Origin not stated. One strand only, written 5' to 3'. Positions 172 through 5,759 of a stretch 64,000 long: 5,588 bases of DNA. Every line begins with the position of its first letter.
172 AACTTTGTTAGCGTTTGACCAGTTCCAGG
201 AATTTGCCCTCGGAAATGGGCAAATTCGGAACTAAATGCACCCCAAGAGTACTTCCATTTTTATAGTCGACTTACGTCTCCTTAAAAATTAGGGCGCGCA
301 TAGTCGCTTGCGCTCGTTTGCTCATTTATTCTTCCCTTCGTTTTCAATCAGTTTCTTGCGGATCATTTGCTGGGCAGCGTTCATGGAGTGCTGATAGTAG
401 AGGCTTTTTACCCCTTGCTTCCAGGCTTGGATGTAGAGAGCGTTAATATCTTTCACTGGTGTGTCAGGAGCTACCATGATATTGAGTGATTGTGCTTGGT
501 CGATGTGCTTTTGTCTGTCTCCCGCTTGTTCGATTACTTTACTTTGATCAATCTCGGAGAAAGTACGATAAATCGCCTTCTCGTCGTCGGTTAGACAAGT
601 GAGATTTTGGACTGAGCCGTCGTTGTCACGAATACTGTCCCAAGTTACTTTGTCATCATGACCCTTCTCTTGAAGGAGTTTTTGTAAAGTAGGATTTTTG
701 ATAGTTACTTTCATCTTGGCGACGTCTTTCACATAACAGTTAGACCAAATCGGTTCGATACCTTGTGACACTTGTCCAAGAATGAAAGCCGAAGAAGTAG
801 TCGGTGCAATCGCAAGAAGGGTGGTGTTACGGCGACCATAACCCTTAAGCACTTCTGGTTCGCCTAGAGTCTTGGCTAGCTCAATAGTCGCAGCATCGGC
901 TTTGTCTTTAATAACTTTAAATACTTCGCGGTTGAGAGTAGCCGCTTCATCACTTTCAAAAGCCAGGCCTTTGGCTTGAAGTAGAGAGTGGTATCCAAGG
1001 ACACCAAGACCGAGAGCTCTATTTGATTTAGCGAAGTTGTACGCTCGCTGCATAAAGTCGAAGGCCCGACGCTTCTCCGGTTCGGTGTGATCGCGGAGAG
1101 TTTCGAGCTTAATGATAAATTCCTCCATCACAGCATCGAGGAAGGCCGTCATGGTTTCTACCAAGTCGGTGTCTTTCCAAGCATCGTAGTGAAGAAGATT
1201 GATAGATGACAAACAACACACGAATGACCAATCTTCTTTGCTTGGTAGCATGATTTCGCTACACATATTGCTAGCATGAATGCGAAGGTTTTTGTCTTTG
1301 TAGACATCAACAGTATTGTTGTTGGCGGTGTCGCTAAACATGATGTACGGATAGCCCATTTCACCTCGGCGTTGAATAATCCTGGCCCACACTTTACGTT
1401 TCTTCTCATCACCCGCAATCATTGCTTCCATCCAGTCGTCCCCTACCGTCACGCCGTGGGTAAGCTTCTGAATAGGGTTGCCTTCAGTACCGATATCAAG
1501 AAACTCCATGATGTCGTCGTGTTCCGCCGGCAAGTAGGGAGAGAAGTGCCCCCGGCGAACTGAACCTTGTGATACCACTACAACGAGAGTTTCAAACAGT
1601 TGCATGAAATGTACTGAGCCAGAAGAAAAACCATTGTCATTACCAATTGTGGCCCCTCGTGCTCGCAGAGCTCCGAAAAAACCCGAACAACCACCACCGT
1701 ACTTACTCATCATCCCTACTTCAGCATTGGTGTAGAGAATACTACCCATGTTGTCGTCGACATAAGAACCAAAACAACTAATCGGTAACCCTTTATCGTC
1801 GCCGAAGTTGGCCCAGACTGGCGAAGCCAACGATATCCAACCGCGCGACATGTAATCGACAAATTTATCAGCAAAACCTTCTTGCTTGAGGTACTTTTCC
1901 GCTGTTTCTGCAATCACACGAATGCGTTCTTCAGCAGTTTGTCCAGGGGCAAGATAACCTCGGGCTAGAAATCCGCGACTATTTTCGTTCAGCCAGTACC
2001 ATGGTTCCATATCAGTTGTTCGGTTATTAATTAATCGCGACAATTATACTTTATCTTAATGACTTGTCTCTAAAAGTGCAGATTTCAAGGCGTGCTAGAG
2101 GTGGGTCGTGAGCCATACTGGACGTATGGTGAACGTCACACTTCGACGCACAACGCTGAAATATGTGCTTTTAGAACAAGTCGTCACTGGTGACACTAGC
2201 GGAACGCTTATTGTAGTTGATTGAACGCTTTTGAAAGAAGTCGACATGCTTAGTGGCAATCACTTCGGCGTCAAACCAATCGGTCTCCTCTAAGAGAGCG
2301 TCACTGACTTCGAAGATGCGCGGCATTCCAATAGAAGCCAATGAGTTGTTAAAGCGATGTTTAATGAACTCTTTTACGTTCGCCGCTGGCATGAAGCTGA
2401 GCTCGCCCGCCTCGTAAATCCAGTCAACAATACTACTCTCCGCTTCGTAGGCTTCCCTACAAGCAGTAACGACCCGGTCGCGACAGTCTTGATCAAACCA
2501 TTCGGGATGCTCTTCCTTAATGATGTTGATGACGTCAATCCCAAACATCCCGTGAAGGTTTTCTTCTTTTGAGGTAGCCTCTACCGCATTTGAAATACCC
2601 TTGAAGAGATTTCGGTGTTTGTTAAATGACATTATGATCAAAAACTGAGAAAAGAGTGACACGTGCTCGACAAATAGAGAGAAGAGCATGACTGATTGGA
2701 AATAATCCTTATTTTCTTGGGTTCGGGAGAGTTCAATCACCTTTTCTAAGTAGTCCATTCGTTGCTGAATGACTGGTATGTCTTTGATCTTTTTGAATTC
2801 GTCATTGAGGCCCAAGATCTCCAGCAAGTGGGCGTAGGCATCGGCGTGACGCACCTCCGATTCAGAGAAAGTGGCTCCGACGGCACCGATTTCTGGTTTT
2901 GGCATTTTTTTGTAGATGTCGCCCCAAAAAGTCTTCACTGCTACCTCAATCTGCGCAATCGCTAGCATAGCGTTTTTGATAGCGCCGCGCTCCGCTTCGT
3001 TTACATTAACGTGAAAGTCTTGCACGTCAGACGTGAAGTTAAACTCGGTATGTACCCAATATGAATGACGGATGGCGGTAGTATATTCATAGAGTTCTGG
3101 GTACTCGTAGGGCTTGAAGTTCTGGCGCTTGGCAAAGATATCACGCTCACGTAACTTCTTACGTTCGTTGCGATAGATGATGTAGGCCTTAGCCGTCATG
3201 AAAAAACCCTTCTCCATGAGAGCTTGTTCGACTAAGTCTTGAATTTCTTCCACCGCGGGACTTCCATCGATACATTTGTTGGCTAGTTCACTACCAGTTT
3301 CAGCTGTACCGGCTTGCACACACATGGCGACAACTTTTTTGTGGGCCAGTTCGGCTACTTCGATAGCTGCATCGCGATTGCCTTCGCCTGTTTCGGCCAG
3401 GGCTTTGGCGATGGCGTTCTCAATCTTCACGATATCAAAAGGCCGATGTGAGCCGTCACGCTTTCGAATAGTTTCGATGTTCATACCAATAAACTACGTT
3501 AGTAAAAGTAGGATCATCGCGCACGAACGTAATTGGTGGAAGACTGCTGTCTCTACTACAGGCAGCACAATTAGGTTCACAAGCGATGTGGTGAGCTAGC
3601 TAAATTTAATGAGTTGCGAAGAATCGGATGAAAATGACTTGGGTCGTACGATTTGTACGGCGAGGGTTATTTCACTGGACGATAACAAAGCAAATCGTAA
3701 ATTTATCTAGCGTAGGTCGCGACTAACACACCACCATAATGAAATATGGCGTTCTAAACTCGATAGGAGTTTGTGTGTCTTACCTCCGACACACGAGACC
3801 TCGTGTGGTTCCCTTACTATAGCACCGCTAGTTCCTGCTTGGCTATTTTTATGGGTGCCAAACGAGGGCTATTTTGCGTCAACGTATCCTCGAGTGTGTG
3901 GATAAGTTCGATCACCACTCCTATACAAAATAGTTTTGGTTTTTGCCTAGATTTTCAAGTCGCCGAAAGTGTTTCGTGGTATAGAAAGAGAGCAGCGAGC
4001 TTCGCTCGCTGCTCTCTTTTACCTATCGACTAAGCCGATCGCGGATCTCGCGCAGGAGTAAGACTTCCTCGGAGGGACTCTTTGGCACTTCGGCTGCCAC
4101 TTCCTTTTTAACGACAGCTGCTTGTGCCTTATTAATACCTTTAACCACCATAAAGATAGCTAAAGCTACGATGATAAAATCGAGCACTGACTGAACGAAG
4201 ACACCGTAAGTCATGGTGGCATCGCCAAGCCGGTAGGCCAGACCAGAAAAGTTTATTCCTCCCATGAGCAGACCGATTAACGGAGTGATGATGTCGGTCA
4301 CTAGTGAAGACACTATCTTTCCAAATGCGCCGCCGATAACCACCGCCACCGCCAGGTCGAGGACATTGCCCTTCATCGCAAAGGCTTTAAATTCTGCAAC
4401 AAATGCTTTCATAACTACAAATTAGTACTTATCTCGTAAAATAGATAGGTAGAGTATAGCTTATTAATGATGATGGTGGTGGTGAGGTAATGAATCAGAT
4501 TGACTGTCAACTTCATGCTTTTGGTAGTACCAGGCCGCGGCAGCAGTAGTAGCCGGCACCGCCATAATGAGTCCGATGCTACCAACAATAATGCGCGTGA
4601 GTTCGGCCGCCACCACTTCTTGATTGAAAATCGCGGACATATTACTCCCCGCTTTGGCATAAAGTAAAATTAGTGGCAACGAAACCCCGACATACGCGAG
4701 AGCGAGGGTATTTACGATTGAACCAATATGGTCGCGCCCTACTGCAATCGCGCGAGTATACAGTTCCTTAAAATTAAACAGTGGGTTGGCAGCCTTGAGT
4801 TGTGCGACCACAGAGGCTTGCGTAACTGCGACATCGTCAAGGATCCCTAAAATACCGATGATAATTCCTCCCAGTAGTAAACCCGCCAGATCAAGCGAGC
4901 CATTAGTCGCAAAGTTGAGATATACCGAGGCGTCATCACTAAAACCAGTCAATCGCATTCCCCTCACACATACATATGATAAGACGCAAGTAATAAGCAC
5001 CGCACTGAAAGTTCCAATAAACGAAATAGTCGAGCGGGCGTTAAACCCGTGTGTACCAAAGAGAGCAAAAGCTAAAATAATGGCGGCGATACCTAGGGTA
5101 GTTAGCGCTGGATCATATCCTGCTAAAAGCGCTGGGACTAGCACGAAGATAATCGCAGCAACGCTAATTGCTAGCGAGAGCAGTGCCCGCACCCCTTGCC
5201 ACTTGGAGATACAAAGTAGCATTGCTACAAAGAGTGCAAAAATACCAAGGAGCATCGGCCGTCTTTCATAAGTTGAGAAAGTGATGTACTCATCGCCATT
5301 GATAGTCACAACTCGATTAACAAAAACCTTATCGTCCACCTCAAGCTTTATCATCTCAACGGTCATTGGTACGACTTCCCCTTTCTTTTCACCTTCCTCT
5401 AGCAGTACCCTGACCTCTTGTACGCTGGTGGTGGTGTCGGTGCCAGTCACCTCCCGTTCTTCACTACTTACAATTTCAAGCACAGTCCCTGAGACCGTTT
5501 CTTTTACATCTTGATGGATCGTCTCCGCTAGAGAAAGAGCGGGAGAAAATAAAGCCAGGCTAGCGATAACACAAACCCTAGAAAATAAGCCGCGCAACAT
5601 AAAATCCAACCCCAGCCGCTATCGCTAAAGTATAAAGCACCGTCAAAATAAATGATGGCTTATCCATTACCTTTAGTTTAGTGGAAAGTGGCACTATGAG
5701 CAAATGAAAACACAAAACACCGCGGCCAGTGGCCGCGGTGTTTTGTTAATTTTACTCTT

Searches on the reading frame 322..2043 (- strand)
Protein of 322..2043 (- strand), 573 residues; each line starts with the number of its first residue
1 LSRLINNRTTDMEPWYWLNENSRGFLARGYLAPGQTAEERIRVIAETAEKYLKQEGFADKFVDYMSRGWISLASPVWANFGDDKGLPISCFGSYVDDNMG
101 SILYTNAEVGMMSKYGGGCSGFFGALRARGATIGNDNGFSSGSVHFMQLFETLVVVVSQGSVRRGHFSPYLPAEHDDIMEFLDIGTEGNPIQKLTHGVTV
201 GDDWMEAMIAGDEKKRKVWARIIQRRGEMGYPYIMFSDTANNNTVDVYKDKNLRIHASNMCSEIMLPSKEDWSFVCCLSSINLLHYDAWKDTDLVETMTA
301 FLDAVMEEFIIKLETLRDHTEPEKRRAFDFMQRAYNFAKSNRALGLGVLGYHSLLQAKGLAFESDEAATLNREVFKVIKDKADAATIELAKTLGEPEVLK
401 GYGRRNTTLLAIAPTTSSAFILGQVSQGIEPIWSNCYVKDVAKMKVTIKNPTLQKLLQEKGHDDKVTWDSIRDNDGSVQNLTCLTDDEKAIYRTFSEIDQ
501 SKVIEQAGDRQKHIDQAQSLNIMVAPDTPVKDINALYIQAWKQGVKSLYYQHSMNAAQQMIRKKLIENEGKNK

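Call 53: search_protein_families(library=pfam, proteins=[window:322-2043:-], max_evalue=0.01)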
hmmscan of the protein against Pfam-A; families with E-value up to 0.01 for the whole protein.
window:322-2043:- (573 aa): 2 families
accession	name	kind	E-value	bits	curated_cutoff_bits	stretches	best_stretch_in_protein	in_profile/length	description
PF02867.20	Ribonuc_red_lgC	-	8.1e-96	322.1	23.9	3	399-550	373-522/523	Ribonucleotide reductase, barrel domain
PF00317.26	Ribonuc_red_lgN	-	2.2e-06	28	28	1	18-84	3-76/77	Ribonucleotide reductase, all-alpha domain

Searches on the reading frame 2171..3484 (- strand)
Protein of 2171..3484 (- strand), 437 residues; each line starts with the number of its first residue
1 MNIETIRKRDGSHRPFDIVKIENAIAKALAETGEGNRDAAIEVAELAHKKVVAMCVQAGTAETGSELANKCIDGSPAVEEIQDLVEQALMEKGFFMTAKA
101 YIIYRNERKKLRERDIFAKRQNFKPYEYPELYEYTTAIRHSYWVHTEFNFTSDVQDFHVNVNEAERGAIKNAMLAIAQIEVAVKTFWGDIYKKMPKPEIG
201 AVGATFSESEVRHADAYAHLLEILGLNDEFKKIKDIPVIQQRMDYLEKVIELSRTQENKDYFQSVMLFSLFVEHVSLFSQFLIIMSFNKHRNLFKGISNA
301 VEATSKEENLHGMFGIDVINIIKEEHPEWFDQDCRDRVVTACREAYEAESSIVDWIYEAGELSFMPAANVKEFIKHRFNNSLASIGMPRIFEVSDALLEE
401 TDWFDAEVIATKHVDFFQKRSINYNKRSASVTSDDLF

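Call 53: search_protein_families(library=pfam, proteins=[window:2171-3484:-], max_evalue=0.01)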
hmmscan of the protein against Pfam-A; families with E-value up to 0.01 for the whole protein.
window:2171-3484:- (437 aa): 2 families
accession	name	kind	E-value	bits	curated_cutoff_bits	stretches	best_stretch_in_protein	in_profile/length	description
PF00268.27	Ribonuc_red_sm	-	1.7e-62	211.8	33.6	1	120-393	1-276/281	Ribonucleotide reductase, small chain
PF03477.21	ATP-cone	-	2.2e-19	70.2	25.8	1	5-110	2-88/88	ATP cone domain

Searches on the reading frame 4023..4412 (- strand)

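Call 53: search_protein_families(library=pfam, proteins=[window:4023-4412:-], max_evalue=0.01)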
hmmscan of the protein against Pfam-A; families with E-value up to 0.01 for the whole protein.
window:4023-4412:- (129 aa): 1 family
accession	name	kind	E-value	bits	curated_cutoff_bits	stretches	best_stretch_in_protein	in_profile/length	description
PF01741.23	MscL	-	3.8e-41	140.7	27.4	1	4-127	1-122/123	Large-conductance mechanosensitive channel, MscL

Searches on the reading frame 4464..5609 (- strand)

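Call 4: search_protein_families(library=pfam, proteins=[window:4464-5609:-], max_evalue=0.1)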
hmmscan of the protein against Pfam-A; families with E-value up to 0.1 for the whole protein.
window:4464-5609:- (381 aa): 3 families
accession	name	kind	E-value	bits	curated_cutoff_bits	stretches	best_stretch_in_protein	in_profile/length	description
PF07907.16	YibE_F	-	4.2e-68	229.9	27.2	1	121-360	2-241/241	YibE/F-like protein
PF24126.1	DUF7394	-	0.023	15.4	27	1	340-371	6-37/65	Family of unknown function (DUF7394)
PF18539.7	DUF5625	-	0.05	14.3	26.9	0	59-116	36-95/131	Domain of unknown function (DUF5625)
